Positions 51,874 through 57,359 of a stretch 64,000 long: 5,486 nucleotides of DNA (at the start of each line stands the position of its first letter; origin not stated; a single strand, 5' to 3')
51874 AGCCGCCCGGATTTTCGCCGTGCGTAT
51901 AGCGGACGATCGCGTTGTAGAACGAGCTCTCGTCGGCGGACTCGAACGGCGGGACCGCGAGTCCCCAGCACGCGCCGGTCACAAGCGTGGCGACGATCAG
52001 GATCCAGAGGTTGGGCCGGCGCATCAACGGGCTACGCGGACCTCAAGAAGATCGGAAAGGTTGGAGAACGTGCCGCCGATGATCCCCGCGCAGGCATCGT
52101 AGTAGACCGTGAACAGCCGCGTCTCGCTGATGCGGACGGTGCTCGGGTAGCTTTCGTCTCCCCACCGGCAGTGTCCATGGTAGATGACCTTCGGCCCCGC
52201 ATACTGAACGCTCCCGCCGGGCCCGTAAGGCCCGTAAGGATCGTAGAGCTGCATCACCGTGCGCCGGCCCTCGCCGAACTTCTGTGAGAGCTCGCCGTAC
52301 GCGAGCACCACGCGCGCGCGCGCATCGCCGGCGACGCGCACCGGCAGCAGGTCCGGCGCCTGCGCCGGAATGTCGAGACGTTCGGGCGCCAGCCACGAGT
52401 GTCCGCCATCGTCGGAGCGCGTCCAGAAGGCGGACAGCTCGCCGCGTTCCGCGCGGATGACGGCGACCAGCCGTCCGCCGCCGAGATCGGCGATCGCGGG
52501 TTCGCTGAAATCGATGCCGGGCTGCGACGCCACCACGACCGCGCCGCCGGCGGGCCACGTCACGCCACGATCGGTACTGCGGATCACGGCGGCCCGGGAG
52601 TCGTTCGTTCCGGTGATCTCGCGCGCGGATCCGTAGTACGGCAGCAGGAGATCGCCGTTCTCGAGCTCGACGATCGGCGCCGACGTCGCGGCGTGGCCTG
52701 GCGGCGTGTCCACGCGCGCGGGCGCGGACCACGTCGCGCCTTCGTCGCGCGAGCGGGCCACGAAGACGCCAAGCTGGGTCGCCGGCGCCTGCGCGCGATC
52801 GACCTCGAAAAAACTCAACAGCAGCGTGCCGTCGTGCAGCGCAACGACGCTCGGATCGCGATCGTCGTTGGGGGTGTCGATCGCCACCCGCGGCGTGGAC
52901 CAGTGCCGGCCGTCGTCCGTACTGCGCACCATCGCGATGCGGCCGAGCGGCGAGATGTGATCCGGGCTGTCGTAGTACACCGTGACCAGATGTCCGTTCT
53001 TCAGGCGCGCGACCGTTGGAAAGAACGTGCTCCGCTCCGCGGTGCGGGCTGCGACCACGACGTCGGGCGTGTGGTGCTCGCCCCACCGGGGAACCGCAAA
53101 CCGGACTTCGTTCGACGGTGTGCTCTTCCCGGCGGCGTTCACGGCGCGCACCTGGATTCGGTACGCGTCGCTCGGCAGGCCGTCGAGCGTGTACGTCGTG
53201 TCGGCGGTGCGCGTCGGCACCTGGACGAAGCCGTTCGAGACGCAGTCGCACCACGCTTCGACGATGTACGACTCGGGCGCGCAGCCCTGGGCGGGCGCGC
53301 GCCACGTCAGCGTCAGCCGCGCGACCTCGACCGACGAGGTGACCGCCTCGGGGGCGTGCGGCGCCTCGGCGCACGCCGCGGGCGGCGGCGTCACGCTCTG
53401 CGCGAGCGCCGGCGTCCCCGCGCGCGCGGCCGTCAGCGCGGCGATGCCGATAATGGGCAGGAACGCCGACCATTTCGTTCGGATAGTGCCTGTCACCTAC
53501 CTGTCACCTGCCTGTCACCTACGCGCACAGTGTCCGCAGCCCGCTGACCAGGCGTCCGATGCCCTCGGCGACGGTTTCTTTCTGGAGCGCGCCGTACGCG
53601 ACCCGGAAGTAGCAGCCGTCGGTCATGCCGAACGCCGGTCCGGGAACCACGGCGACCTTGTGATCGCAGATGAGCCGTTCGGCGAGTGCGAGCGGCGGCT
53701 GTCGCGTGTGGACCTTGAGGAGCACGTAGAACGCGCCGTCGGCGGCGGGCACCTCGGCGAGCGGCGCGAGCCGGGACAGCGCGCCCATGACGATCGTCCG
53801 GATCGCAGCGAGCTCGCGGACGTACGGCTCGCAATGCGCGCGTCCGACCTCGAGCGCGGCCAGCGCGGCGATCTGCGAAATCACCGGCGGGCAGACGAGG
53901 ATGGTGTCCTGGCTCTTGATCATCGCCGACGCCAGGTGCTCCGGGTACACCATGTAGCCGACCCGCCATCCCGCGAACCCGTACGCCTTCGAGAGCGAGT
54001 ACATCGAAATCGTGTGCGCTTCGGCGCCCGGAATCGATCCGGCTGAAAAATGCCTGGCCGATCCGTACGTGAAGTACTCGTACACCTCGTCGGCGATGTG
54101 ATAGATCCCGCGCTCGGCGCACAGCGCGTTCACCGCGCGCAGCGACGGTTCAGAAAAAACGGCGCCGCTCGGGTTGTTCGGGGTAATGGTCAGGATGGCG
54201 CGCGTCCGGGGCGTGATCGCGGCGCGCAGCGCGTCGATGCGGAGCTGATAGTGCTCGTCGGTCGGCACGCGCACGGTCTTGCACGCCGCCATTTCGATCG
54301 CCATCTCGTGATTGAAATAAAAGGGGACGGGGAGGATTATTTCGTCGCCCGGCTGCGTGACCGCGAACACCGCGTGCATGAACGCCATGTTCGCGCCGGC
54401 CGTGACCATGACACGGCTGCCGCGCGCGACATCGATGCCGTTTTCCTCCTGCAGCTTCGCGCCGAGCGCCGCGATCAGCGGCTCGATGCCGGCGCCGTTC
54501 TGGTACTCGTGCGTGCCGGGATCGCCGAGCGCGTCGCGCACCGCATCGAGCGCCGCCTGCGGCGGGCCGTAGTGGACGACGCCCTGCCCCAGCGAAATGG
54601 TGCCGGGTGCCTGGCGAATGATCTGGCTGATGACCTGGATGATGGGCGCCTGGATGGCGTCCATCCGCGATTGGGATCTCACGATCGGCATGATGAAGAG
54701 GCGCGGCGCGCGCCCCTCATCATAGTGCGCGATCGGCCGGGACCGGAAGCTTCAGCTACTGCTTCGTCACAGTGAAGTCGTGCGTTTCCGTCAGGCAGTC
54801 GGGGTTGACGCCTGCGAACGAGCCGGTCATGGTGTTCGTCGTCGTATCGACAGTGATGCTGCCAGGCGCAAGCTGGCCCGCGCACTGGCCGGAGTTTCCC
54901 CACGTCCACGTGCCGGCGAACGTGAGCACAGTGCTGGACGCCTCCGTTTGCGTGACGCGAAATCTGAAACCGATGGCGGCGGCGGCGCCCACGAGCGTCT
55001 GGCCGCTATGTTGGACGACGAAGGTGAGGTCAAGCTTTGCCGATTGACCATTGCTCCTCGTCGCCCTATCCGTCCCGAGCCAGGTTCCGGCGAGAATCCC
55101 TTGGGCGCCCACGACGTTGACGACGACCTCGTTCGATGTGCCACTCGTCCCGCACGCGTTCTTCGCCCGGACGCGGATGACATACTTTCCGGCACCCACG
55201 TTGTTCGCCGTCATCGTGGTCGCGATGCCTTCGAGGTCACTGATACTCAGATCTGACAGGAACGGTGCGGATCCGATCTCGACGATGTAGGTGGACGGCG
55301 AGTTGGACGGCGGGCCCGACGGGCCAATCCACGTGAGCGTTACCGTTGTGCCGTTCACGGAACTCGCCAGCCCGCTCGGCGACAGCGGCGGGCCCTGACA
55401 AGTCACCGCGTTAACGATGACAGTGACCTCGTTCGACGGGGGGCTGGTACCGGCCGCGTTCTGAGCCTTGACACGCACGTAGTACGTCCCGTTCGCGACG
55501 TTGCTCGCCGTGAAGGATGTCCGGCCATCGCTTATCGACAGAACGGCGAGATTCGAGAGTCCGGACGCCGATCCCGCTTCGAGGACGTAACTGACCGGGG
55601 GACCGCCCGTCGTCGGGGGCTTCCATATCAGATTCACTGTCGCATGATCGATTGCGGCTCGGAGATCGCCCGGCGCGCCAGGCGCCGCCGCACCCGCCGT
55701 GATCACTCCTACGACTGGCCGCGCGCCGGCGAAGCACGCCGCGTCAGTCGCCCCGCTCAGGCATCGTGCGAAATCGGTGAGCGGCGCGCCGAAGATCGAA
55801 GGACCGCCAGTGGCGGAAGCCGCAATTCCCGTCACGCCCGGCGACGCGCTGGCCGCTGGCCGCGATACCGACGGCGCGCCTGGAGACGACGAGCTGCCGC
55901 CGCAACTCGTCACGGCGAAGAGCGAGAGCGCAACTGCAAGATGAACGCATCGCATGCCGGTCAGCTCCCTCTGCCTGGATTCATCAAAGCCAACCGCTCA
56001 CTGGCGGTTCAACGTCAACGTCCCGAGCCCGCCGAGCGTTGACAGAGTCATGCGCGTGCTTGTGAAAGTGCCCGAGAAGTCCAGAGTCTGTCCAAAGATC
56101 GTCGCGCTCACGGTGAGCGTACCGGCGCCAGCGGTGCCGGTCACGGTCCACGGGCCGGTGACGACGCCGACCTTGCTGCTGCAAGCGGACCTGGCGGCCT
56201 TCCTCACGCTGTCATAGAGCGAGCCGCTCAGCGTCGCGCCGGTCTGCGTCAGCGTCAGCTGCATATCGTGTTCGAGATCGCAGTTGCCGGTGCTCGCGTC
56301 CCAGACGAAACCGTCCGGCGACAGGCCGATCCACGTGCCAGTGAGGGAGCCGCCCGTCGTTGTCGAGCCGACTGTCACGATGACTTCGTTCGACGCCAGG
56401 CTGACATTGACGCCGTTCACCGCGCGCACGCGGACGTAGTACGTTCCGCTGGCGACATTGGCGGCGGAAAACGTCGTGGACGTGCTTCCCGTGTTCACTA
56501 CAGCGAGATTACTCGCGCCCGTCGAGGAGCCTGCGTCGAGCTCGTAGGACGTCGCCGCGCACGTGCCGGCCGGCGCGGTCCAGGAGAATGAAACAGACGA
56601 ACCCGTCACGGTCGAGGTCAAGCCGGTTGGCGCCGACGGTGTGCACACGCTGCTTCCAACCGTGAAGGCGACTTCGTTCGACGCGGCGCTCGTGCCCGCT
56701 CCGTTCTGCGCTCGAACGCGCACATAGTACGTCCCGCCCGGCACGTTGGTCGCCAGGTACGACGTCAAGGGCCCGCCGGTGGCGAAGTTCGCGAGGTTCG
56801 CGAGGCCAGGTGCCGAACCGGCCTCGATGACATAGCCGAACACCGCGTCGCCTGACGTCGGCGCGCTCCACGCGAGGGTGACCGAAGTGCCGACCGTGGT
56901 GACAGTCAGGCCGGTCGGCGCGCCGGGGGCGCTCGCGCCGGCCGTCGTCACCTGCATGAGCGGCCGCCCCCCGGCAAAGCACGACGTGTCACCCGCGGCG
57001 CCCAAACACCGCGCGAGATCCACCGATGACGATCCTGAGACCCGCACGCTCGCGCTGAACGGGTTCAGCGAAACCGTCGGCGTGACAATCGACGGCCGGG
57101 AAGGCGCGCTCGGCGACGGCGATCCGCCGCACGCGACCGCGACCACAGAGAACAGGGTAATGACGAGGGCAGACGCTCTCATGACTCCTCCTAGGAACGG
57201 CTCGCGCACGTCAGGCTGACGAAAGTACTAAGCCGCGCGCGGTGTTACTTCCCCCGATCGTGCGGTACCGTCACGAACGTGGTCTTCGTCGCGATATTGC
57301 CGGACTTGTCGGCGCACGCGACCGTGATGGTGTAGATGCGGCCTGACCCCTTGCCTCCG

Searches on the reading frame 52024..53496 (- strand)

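Call 39: search_protein_families(library=pfam, proteins=[window:52024-53496:-], max_evalue=0.00001)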
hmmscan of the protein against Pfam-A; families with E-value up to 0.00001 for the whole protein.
window:52024-53496:- (490 aa): 2 families
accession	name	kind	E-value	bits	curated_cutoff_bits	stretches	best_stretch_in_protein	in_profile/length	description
PF13088.12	BNR_2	-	2.6e-22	79.9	31.4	1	217-400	56-227/277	BNR repeat-like domain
PF00041.27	fn3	-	2e-08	34.8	25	1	49-132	3-82/84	Fibronectin type III domain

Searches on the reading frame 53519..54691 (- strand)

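Call 43: search_protein_families(library=pfam, proteins=[window:53519-54691:-], max_evalue=0.00001)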
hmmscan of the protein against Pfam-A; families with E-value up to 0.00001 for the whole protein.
window:53519-54691:- (390 aa): 2 families
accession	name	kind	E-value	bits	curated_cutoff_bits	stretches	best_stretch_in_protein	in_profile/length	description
PF00155.27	Aminotran_1_2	-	1.5e-52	179.5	19.7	1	32-381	4-361/361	Aminotransferase class I and II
PF01041.23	DegT_DnrJ_EryC1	-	1.3e-06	28.4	19.8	1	69-201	26-145/360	DegT/DnrJ/EryC1/StrS aminotransferase family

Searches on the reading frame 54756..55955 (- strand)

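Call 43: search_protein_families(library=pfam, proteins=[window:54756-55955:-], max_evalue=0.00001)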
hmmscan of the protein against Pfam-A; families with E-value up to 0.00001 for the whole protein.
window:54756-55955:- (399 aa): 1 family
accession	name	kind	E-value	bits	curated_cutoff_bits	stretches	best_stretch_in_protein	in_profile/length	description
PF00041.27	fn3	-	3.1e-14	53.4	25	1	94-179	2-83/84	Fibronectin type III domain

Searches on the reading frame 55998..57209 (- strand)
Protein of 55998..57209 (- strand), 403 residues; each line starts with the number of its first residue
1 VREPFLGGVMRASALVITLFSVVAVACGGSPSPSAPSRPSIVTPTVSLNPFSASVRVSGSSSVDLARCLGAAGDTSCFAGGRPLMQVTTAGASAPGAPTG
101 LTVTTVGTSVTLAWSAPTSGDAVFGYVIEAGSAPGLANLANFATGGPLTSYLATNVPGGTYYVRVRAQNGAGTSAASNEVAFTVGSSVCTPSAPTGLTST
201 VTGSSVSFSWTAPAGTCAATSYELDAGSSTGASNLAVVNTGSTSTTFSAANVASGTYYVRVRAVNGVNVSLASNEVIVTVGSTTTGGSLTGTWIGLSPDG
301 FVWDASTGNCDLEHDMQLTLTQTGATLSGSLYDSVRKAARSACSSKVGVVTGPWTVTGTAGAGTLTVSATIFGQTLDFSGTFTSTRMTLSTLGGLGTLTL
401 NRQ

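Call 43: search_protein_families(library=pfam, proteins=[window:55998-57209:-], max_evalue=0.00001)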
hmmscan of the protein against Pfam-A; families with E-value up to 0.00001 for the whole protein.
window:55998-57209:- (403 aa): 1 family
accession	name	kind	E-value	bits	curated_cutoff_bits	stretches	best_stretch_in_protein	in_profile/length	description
PF00041.27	fn3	-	1.3e-15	57.8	25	2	97-182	2-83/84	Fibronectin type III domain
